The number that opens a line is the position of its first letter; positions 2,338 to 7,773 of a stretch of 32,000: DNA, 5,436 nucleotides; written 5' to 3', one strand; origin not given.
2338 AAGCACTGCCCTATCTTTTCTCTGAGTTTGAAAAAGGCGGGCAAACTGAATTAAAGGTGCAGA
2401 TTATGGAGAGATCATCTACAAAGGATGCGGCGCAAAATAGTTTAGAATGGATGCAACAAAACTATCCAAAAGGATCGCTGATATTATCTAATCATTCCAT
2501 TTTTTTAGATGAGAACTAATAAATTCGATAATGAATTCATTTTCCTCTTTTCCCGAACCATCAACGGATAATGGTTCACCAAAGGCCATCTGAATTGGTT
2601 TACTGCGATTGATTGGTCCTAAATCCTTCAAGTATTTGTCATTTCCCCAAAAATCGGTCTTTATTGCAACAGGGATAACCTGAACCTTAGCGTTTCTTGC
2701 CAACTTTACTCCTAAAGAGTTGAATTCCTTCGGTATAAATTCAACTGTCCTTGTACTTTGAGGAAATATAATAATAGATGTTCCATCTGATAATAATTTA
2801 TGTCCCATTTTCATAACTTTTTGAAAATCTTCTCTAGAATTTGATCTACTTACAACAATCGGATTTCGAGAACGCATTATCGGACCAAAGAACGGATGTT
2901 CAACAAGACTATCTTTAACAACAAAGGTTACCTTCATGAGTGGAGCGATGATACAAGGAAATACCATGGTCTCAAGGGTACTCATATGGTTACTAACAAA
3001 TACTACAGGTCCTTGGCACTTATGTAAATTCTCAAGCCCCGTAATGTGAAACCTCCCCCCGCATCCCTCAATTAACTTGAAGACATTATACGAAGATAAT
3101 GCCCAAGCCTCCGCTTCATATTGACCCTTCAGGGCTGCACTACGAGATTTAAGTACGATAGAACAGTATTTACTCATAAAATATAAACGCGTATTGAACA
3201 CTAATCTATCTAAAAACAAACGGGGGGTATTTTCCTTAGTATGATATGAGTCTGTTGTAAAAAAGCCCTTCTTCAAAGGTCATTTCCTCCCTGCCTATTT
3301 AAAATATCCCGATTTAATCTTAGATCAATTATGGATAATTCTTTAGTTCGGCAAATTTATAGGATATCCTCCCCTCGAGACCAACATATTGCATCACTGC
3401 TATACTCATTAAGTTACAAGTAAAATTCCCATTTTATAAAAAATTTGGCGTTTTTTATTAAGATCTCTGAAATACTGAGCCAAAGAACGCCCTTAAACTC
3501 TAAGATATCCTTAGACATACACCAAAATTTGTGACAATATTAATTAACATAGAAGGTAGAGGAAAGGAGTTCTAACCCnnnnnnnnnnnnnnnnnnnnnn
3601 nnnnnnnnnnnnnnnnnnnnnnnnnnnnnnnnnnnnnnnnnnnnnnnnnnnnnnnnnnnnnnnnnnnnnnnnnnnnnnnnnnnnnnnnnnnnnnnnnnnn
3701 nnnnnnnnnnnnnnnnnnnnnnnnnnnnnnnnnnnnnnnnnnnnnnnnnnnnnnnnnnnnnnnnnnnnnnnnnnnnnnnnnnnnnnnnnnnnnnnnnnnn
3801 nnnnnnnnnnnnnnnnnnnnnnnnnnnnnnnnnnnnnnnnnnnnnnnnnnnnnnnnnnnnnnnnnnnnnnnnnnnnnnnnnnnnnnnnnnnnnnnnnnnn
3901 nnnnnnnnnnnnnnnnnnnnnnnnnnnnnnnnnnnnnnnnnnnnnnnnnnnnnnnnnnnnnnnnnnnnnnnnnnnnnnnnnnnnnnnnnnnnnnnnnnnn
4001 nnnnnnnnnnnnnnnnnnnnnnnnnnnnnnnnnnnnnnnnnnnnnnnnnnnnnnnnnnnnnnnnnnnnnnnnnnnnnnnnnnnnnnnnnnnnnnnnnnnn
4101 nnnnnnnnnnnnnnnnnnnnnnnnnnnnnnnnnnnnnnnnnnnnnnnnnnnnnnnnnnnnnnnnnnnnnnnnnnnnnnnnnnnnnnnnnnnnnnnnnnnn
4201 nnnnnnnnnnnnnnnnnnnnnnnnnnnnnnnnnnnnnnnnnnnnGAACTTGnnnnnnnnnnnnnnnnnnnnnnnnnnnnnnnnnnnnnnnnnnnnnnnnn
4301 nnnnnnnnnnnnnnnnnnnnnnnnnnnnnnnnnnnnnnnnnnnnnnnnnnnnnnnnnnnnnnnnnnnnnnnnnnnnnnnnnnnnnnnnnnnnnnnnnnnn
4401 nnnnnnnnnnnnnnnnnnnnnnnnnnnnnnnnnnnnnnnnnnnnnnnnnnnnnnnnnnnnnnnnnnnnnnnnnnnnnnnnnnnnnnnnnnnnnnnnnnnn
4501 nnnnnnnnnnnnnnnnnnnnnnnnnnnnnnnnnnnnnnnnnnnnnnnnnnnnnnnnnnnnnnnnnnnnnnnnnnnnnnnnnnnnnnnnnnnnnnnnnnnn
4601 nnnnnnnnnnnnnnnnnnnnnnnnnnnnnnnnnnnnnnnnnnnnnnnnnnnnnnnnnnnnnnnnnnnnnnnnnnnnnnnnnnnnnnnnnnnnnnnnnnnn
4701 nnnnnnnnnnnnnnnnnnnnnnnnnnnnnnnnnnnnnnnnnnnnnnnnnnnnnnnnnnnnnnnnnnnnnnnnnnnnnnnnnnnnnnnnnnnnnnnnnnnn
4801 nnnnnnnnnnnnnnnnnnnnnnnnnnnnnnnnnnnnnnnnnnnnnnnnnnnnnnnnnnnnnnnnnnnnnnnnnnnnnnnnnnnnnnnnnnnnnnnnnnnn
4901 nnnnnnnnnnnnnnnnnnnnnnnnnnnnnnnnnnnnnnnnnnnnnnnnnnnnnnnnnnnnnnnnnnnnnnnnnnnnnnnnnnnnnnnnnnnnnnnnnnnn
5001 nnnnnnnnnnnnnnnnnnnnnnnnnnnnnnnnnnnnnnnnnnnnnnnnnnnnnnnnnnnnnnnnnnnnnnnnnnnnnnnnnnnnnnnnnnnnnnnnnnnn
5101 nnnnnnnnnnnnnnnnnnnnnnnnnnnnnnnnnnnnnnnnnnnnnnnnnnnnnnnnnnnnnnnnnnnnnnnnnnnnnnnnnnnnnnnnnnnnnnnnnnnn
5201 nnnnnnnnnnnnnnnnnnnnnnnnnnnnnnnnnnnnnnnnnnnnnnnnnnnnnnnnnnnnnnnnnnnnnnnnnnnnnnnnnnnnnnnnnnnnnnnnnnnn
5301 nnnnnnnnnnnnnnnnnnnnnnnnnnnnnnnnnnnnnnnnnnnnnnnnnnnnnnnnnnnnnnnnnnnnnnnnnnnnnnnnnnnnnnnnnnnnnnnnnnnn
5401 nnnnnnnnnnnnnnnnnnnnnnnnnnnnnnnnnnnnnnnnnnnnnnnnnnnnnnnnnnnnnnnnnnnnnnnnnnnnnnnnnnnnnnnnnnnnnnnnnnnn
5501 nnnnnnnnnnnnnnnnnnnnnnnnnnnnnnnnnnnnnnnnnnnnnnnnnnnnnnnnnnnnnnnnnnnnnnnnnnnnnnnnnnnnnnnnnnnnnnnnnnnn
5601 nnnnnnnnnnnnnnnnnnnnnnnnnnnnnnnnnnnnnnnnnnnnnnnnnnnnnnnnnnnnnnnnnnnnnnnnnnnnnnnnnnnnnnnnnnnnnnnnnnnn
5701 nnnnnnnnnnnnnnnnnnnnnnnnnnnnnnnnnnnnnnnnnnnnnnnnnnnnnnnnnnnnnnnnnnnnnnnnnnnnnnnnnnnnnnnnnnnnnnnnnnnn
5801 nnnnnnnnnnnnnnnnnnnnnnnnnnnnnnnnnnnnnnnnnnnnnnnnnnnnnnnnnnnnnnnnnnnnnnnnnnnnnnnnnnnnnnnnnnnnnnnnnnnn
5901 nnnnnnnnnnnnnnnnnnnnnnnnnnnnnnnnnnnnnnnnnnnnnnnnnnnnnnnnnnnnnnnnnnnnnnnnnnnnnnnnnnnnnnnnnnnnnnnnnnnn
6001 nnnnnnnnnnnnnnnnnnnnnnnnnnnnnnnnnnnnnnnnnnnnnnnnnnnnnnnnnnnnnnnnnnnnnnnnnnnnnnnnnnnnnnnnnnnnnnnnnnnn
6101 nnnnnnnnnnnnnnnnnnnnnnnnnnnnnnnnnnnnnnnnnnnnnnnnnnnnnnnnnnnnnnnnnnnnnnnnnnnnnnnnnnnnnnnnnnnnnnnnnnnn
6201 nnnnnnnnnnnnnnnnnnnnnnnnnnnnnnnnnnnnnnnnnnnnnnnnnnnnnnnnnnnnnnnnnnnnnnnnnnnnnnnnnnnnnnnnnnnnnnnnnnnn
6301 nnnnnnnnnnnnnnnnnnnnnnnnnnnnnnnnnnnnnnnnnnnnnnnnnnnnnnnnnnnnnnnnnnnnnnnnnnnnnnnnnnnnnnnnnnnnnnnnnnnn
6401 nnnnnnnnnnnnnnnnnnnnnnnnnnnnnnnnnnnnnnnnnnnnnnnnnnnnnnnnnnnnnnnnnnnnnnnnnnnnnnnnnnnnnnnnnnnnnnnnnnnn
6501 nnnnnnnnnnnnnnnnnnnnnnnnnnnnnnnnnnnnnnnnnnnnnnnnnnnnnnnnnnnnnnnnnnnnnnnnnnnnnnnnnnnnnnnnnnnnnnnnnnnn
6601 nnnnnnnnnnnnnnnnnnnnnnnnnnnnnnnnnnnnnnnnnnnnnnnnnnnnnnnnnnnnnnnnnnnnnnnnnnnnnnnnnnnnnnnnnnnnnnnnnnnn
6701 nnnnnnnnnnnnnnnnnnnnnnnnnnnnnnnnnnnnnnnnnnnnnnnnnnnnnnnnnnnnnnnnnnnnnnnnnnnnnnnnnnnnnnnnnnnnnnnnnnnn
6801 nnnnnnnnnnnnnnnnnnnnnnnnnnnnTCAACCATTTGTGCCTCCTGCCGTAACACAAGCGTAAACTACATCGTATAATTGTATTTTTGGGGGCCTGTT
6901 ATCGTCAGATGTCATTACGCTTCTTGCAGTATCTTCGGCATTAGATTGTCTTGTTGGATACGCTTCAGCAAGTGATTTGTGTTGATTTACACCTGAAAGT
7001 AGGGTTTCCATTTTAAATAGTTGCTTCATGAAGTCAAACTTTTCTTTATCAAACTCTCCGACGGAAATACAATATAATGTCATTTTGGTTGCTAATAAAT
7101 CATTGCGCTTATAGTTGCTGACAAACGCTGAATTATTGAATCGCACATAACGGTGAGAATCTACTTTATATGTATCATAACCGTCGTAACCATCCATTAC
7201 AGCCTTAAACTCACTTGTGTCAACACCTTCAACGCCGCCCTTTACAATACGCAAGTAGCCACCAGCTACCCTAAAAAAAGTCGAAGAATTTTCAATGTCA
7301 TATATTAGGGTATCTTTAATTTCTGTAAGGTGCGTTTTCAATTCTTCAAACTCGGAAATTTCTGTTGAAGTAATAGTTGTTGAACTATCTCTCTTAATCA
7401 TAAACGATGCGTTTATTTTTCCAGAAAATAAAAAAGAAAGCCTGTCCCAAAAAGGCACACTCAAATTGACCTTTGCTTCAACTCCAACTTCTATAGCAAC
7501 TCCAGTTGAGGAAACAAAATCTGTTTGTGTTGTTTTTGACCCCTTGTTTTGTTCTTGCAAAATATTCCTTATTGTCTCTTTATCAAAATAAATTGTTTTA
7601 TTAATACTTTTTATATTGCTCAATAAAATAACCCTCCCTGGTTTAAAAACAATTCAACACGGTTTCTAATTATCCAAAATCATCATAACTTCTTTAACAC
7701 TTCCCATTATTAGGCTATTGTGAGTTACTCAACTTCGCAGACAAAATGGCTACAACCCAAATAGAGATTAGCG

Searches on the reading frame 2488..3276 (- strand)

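Call 23: search_protein_families(library=pfam, proteins=[window:2488-3276:-], max_evalue=0.001)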
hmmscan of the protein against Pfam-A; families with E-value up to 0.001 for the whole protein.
window:2488-3276:- (262 aa): 1 family
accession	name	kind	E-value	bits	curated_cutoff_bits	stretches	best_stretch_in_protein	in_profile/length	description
PF01553.26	Acyltransferase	-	1.4e-18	67.4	23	1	75-206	1-132/132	Acyltransferase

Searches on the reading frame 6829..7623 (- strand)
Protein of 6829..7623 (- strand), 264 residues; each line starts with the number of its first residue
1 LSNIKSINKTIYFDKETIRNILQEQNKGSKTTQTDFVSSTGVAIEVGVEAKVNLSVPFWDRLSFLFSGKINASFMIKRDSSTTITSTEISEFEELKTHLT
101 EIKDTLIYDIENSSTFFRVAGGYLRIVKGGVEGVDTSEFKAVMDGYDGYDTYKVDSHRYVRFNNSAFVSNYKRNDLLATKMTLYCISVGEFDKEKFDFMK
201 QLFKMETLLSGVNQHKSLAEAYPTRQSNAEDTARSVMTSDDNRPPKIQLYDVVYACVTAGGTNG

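Call 23: search_protein_families(library=pfam, proteins=[window:6829-7623:-], max_evalue=0.001)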
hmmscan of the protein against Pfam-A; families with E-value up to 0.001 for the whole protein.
window:6829-7623:- (264 aa): 1 family
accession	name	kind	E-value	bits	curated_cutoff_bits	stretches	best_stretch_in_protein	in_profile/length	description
PF19952.5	DUF6414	-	7.5e-05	23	25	0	9-141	3-128/283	Domain of unknown function (DUF6414)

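Call 90: search_protein_families(library=padloc, proteins=[window:6829-7623:-], max_evalue=0.001)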
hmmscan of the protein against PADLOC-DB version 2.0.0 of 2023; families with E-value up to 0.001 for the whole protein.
window:6829-7623:- (264 aa): 1 family
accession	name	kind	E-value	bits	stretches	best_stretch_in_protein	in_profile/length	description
PDLC03837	DolA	-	1.4e-50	170.7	1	5-257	3-257/258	-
